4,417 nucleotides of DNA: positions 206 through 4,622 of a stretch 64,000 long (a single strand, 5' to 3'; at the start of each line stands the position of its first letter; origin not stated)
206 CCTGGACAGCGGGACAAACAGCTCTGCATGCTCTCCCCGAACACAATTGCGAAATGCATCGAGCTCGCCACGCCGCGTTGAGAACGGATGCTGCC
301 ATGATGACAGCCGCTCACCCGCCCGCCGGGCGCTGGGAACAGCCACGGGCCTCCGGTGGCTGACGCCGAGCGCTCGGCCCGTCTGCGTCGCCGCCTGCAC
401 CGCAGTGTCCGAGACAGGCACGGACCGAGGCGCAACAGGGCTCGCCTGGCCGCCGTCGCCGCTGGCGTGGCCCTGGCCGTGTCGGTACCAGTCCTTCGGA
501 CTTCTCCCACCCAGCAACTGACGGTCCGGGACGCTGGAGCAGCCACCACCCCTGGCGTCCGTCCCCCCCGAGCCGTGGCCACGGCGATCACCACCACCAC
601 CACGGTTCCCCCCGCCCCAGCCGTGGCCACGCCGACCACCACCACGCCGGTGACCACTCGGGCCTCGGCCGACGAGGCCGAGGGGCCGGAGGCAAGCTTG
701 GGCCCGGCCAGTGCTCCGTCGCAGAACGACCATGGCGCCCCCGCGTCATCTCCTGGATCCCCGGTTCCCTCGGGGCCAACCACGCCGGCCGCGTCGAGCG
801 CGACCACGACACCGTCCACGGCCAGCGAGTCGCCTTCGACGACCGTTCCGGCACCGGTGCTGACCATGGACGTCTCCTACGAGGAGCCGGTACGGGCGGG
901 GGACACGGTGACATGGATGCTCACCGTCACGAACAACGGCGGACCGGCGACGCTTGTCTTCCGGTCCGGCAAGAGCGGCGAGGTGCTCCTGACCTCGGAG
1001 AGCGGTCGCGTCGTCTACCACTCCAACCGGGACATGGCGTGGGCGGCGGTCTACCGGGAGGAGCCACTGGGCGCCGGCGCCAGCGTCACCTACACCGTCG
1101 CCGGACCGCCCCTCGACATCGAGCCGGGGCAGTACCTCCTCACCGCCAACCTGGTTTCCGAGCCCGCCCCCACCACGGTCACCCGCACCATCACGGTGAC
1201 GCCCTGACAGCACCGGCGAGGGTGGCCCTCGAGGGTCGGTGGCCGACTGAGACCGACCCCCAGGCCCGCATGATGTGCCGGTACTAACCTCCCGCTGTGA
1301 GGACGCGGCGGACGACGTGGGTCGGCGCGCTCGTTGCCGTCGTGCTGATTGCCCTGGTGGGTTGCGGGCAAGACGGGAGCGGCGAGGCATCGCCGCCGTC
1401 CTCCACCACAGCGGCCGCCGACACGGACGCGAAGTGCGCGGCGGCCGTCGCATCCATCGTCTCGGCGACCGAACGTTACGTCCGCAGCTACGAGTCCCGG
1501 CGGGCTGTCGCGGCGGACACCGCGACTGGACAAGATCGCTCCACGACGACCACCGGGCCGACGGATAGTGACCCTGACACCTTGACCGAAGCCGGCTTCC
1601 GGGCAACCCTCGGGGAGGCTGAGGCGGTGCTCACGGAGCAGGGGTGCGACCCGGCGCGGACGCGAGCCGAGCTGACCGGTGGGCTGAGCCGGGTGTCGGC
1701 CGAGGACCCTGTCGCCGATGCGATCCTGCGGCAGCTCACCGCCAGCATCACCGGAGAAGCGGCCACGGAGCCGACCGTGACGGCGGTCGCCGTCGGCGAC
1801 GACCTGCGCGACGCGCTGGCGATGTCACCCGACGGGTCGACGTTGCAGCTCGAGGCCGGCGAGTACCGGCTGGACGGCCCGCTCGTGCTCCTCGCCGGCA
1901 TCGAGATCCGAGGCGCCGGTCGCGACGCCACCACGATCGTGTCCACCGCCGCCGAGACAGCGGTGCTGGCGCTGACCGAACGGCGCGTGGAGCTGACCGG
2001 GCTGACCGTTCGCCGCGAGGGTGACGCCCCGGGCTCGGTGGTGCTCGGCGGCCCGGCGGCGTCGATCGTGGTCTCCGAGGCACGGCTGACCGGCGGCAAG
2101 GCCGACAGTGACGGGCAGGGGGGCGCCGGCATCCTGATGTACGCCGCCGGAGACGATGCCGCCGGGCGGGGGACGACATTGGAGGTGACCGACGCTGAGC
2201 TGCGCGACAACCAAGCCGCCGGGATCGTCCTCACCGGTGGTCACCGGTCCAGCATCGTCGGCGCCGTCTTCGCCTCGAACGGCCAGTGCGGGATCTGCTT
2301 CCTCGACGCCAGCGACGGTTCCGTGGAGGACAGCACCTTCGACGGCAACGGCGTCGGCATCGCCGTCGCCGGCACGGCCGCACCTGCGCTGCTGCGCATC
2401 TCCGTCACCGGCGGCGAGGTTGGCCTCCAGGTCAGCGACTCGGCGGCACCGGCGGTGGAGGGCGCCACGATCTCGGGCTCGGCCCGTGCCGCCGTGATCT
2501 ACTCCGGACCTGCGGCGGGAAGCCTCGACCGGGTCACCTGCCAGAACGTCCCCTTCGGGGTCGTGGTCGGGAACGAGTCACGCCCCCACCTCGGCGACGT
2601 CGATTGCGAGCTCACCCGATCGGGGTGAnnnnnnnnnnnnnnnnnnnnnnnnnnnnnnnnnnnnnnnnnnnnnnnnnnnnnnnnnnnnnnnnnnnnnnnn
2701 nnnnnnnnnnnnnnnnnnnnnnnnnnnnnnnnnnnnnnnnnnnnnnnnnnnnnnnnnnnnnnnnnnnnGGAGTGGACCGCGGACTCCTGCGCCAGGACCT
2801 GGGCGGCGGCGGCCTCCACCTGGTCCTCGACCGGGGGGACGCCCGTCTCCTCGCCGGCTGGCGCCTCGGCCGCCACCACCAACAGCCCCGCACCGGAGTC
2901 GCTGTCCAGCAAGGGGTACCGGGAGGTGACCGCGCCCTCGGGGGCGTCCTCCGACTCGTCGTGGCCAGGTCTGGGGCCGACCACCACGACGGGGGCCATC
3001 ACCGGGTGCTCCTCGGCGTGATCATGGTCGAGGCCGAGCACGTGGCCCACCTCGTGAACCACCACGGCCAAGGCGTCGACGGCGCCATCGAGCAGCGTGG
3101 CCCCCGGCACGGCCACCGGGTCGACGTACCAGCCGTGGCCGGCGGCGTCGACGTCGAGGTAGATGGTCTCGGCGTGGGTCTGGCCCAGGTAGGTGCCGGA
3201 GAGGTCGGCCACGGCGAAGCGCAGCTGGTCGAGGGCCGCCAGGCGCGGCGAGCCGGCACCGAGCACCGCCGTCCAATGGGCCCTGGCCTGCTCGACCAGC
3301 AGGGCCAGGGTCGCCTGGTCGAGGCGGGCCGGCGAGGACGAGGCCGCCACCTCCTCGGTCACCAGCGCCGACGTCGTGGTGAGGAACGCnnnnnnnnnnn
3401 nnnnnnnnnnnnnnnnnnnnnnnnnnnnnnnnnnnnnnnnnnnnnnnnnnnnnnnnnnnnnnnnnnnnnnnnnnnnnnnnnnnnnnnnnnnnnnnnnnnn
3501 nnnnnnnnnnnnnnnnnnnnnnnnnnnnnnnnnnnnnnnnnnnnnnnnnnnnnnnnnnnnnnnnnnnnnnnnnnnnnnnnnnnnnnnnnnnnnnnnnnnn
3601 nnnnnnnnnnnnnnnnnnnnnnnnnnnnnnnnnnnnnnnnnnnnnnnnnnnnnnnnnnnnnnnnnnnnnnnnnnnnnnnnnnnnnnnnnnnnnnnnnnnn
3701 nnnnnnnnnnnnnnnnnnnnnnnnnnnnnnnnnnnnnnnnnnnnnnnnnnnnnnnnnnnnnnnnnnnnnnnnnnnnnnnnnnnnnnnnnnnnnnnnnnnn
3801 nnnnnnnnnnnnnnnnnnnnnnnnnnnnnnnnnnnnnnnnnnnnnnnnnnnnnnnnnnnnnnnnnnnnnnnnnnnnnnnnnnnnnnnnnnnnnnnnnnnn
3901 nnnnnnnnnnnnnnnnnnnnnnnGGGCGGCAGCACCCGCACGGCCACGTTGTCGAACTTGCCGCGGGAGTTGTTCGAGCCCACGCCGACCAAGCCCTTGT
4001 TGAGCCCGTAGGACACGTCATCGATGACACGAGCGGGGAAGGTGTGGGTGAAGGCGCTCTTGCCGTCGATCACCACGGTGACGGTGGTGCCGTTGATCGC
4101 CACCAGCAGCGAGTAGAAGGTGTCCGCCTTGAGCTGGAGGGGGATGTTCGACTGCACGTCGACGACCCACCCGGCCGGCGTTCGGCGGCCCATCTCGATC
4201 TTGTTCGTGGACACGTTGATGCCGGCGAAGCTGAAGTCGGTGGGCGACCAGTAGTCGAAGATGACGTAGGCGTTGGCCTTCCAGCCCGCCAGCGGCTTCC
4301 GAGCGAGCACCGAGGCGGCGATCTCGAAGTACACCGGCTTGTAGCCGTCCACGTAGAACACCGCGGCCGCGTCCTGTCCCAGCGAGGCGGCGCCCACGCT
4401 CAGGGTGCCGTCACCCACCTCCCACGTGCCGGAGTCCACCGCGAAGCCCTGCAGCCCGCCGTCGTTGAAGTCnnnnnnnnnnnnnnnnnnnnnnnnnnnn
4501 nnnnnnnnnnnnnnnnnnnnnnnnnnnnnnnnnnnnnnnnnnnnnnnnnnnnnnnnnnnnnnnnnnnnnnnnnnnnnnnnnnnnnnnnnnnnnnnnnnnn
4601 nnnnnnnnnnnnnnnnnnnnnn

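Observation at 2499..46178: Uninterrupted 43.7-kb gene for a ~14,550-aa secreted protein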

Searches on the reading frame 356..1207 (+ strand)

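Call 8: search_protein_families(library=pfam, proteins=[window:356-1207:+], max_evalue=0.01)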
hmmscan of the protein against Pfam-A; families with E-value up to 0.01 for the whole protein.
window:356-1207:+ (283 aa): 1 family
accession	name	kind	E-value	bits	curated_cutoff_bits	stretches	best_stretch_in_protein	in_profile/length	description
PF12690.13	BsuPI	-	2.9e-11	43.6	22.9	1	180-269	9-99/101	Intracellular proteinase inhibitor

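Call 77: search_protein_families(library=ncbifam, proteins=[window:356-1207:+], max_evalue=0.1)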
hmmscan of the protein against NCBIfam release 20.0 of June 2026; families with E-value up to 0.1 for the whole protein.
window:356-1207:+ (283 aa): 1 family
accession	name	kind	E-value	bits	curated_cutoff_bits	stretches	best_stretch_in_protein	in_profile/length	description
TIGR01451.2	B_ant_repeat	repeat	0.0044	17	24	1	179-199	8-29/53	DUF11 type repeat protein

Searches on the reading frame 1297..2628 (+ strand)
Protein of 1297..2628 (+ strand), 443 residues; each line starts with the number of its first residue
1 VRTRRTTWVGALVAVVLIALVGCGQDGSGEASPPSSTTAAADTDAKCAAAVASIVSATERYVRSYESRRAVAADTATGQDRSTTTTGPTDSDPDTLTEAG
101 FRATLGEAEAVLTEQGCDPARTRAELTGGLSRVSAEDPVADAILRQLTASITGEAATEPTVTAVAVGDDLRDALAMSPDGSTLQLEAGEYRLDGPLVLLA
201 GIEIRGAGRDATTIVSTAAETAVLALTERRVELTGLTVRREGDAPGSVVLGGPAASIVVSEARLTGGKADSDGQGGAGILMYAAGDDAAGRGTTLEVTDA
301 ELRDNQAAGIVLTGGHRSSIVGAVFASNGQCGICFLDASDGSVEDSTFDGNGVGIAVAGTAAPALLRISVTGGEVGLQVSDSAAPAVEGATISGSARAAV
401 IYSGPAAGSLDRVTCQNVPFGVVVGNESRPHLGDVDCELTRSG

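Call 8: search_protein_families(library=pfam, proteins=[window:1297-2628:+], max_evalue=0.01)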
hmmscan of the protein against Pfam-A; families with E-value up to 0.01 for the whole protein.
window:1297-2628:+ (443 aa): 3 families
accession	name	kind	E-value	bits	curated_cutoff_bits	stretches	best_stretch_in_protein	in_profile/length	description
PF13229.12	Beta_helix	-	5.2e-11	42.9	25.9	1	293-405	10-124/158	Right handed beta helix region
PF05048.19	NosD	-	2.1e-06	27.8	23.6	1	295-397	49-151/212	Periplasmic copper-binding protein (NosD)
PF12708.12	Pect-lyase_RHGA_epim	-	5.2e-06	26.8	27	1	308-396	117-209/213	Rhamnogalacturonase A/epimerase, pectate lyase-like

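Call 77: search_protein_families(library=ncbifam, proteins=[window:1297-2628:+], max_evalue=0.1)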
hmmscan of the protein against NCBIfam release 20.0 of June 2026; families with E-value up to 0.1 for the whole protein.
window:1297-2628:+ (443 aa): 6 families
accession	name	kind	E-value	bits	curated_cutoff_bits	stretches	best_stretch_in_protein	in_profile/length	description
TIGR04247.1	NosD_copper_fam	subfamily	3e-08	32.6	300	1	170-243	1-69/377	nitrous oxide reductase family maturation protein NosD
TIGR03805.1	beta_helix_1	subfamily_domain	1.6e-07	30.7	141.5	1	170-358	1-180/314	parallel beta-helix domain-containing protein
TIGR03804.1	para_beta_helix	repeat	0.0011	18.5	19.45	1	309-352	1-43/44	parallel beta-helix repeat protein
NF053532.1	lipo_SCO4651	subfamily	0.0076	15.9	65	1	5-98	2-87/277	SCO4651 family lipoprotein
NF047847.2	SS_mature_LptM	equivalog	0.01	15.9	27.7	1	1-25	1-22/31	LPS translocon maturation chaperone LptM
NF058595.1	invert_tail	domain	0.03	14.7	37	1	4-40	52-88/113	lipo-invert putative C-terminal anchoring domain-containing protein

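Call 78: search_solved_structures(query=window:1297-2625:+, max_evalue=1)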
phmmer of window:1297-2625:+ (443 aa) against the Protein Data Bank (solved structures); distinct sequences matched with E-value up to 1: 0.

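Call 80: find_homologous_proteins(query=window:1297-2625:+, max_evalue=1e-10)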
Query window:1297-2625:+ (443 aa): 62 proteins with E <= 1e-10 among 8000 candidates.
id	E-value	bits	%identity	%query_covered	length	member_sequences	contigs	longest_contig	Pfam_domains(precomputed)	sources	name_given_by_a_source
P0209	2.3e-255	865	96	100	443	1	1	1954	PF13229.13,PF12708.13,PF05048.20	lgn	-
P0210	9.2e-222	754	88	97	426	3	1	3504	PF13229.13,PF05048.20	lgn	-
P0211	2.4e-215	733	83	100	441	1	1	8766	PF13229.13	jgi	jgi:hypothetical protein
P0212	1.1e-201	688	80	95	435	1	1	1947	PF13229.13,PF05048.20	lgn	-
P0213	1.1e-169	583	66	100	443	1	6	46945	PF13229.13,PF12708.13,PF05048.20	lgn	-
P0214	2.0e-162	559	67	92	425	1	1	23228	PF13229.13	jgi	jgi:hypothetical protein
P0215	9.2e-159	547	66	89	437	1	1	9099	PF13229.13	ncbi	ncbi:MAG: right-handed parallel beta-helix repeat-containing protein [Acidimicrobiales bacterium]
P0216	4.0e-158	545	64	94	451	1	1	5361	PF13229.13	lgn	-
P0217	1.9e-155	536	63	100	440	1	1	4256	PF13229.13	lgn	-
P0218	1.5e-154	533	63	96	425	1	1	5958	PF13229.13,PF12708.13,PF05048.20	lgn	-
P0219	2.4e-148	513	62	98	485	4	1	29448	PF13229.13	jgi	jgi:hypothetical protein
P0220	7.2e-148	511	61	95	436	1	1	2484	PF13229.13,PF05048.20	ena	-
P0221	5.3e-146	505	61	96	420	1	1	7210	PF13229.13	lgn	-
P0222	3.0e-144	499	59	98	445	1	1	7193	PF13229.13,PF05048.20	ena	-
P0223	2.5e-141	490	59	100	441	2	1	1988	PF13229.13,PF12708.13,PF05048.20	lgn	-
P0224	1.2e-138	481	59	99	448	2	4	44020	PF13229.13,PF12708.13,PF05048.20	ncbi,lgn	-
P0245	5.5e-104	367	52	89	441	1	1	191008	PF13229.13,PF12708.13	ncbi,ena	-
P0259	1.4e-79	286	43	97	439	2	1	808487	PF13229.13,PF05048.20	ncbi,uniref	ncbi:right-handed parallel beta-helix repeat-containing protein [Georgenia halophila]|uniref:right-h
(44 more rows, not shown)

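Call 81: find_encoding_contigs(protein=P0259, flank=6000, max_places=1)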
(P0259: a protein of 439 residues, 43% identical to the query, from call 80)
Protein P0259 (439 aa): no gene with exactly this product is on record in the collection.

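Call 82: find_encoding_contigs(protein=P0245, flank=6000, max_places=1)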
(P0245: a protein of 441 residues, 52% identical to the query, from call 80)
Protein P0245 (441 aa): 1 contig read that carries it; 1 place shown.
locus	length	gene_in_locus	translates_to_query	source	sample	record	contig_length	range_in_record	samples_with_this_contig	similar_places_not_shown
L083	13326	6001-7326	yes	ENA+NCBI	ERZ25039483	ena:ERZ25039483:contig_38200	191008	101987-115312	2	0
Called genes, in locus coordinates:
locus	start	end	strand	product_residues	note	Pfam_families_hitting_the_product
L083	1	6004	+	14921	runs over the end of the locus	-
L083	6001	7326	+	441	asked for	PF12708:Pect-lyase_RHGA_epim (faint), PF13229:Beta_helix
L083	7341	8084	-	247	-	PF20260:PUA_4, PF04452:Methyltrans_RNA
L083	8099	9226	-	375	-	PF00226:DnaJ, PF01556:DnaJ_C, PF00684:DnaJ_CXXCXGXG, PF27439:DnaJ_C_2 (weak)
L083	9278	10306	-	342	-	PF01628:HrcA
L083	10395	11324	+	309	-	PF22845:DUF3097_N, PF11296:DUF3097_C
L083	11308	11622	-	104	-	PF04993:TfoX_N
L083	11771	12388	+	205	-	-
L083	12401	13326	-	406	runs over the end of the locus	PF04055:Radical_SAM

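Call 83: find_encoding_contigs(protein=P0213, flank=6000, max_places=1)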
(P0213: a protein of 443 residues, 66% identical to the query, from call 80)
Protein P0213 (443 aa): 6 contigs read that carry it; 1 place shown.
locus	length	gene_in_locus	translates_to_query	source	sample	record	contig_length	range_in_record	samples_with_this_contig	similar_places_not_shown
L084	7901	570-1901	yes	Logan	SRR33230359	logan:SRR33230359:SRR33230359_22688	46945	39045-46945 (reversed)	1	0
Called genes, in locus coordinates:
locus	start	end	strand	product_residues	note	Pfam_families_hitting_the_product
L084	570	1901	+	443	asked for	PF12708:Pect-lyase_RHGA_epim (faint), PF05048:NosD (weak), PF13229:Beta_helix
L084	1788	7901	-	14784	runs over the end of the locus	-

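Call 99: find_encoding_contigs(protein=P0224, flank=3000, max_places=2)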
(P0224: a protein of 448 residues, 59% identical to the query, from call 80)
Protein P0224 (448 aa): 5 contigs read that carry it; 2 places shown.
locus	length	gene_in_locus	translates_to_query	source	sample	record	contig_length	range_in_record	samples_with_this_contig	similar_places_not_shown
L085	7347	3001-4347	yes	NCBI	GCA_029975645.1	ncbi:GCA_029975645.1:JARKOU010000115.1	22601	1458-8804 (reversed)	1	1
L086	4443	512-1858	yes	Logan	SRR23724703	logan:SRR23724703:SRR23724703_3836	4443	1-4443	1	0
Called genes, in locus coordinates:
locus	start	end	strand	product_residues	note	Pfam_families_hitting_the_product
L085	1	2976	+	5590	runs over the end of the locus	?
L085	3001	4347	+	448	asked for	PF12708:Pect-lyase_RHGA_epim (faint), PF13229:Beta_helix, PF05048:NosD (weak)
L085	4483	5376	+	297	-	PF00296:Bac_luciferase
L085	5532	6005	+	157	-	PF00300:His_Phos_1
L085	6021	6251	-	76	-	-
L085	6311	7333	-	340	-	PF08240:ADH_N, PF16912:Glu_dehyd_C (weak), PF00107:ADH_zinc_N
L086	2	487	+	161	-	?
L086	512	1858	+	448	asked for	PF12708:Pect-lyase_RHGA_epim (faint), PF13229:Beta_helix, PF05048:NosD (weak)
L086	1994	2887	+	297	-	PF00296:Bac_luciferase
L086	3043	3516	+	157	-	PF00300:His_Phos_1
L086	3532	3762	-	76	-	-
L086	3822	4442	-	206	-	?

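Call 100: find_encoding_contigs(protein=P0211, flank=3000, max_places=1)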
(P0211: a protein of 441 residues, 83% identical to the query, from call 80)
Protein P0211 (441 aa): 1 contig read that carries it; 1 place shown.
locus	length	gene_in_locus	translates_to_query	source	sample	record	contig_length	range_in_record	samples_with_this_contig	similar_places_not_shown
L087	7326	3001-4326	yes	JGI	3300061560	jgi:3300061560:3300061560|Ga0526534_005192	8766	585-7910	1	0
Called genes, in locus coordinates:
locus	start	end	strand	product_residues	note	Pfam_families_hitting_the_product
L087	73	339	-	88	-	-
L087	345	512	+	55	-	PF07731:Cu-oxidase_2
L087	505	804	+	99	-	PF07969:Amidohydro_3 (weak)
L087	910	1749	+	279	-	PF01979:Amidohydro_1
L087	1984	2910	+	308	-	PF12690:BsuPI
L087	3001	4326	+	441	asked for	PF13229:Beta_helix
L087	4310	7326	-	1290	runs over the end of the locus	?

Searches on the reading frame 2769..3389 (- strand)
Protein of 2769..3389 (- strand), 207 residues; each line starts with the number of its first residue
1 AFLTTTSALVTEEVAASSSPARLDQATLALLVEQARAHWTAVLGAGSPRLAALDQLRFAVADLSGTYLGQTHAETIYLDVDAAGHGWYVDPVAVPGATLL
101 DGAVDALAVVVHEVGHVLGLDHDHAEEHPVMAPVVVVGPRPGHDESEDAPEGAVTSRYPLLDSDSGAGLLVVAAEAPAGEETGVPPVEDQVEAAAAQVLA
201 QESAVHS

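Call 55: search_protein_families(library=pfam, proteins=[window:2769-3389:-], max_evalue=1)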
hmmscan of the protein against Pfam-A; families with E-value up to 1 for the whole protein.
window:2769-3389:- (207 aa): 11 families
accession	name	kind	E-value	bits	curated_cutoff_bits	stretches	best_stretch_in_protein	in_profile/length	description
PF00413.30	Peptidase_M10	-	1.2e-06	28.9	24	1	93-136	102-137/159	Matrixin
PF13583.11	Reprolysin_4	-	0.0028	17.8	22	1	105-129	134-158/203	Metallo-peptidase family M12B Reprolysin-like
PF13688.12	Reprolysin_5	-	0.0038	17.9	27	1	105-127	140-162/196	Metallo-peptidase family M12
PF01400.30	Astacin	-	0.007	16.5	22.5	1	101-125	73-97/189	Astacin (Peptidase family M12A)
PF13582.12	Reprolysin_3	-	0.014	16.3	22.4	1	106-123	107-123/123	Metallo-peptidase family M12B Reprolysin-like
PF16313.11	DUF4953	-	0.014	15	24.2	1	109-124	16-31/316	Met-zincin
PF11350.14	DUF3152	-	0.02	15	25.1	1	96-135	128-170/206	Protein of unknown function (DUF3152)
PF06262.17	Zincin_1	-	0.084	13.3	22.4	1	108-126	75-93/97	Zincin-like metallopeptidase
PF13574.12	Reprolysin_2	-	0.094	13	27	1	106-127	125-146/195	Metallo-peptidase family M12B Reprolysin-like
PF07998.17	Peptidase_M54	-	0.13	12.7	24.4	1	110-133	149-170/194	Peptidase family M54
PF10462.15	Peptidase_M66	-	0.3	10.5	20.6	1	107-125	193-211/306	Peptidase M66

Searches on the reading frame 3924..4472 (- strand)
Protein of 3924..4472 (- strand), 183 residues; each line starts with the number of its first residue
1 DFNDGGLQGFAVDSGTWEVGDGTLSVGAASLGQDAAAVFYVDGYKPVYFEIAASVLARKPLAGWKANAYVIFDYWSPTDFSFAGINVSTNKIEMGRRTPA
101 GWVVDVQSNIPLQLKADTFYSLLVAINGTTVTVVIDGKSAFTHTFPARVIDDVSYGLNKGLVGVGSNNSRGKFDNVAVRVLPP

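Call 55: search_protein_families(library=pfam, proteins=[window:3924-4472:-], max_evalue=1)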
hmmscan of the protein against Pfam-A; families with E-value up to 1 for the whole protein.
window:3924-4472:- (183 aa): 3 families
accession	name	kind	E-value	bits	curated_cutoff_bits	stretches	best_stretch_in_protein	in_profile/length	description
PF06439.18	3keto-disac_hyd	-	0.00015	22.3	26.8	1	2-179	6-187/187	3-keto-disaccharide hydrolase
PF13385.13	Laminin_G_3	-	0.0015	19.1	27.6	1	76-178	42-140/151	Concanavalin A-like lectin/glucanases superfamily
PF17850.7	CysA_C_terminal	-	0.15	13.1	29.7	1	12-41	7-36/43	CysA C-terminal regulatory domain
